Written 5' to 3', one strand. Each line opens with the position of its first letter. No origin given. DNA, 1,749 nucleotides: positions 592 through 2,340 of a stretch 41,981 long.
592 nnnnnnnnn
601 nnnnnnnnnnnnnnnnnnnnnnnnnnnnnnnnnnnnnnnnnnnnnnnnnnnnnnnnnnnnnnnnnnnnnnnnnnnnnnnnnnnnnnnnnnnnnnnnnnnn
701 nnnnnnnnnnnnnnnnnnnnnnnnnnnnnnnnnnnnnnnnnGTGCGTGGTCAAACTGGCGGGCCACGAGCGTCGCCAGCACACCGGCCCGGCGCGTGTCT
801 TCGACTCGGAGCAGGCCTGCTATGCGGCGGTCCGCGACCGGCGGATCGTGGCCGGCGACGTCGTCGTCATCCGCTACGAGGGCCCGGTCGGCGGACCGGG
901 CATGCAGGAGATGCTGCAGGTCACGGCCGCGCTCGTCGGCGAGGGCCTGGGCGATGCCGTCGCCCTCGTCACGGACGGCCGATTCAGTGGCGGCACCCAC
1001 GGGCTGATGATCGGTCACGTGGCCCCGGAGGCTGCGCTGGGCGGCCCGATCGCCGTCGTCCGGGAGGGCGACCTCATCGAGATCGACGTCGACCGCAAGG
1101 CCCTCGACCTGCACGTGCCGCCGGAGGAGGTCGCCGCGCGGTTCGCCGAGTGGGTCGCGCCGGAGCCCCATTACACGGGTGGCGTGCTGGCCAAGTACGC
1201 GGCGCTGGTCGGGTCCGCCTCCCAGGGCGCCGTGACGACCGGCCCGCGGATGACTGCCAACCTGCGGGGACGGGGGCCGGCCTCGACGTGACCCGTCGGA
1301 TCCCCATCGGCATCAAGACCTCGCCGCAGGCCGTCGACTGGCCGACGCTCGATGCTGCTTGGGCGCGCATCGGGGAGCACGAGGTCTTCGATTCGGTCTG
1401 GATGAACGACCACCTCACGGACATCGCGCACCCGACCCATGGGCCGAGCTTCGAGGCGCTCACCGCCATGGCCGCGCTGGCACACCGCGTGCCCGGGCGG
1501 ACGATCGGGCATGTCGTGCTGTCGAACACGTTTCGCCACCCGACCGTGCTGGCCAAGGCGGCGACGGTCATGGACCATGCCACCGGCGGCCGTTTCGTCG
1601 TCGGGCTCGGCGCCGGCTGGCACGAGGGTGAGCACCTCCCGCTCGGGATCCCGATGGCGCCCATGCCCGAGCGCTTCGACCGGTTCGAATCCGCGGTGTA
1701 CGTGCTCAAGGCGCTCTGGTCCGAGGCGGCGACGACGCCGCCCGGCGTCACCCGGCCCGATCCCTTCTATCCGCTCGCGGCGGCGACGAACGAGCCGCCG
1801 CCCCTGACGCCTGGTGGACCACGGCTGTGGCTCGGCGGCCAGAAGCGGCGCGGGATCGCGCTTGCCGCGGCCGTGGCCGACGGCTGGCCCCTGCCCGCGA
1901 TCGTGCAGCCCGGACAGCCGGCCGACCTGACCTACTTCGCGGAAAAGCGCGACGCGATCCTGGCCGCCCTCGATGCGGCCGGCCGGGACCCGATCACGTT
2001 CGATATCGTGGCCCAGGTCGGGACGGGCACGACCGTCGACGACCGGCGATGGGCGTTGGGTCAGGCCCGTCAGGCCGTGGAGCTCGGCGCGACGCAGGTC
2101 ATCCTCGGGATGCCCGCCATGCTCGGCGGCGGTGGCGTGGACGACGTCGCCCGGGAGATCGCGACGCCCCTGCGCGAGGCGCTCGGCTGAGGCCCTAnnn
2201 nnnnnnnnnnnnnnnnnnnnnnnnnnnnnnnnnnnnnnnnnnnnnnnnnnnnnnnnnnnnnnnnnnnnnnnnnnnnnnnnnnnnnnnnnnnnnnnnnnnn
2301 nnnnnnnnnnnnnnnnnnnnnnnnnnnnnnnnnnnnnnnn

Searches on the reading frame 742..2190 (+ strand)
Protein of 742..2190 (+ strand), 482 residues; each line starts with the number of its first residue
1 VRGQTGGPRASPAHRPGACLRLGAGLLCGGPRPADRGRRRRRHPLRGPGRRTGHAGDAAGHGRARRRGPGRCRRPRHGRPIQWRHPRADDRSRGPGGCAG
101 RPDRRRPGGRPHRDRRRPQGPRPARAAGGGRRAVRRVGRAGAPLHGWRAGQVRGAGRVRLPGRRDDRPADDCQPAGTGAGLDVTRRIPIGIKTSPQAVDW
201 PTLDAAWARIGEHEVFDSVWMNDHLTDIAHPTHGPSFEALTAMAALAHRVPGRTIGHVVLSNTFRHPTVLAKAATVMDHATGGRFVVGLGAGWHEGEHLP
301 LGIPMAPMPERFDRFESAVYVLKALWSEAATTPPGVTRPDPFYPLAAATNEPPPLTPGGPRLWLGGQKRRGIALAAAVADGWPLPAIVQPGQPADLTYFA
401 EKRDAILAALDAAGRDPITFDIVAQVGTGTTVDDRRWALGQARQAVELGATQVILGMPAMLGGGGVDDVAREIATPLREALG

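Call 8: search_protein_families(library=pfam, proteins=[window:742-2190:+])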
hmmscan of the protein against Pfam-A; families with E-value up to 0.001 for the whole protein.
window:742-2190:+ (482 aa): 1 family
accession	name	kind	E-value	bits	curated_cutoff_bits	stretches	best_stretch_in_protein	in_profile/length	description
PF00296.26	Bac_luciferase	-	4.4e-26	92.4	27.9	1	206-427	27-227/314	Luciferase-like monooxygenase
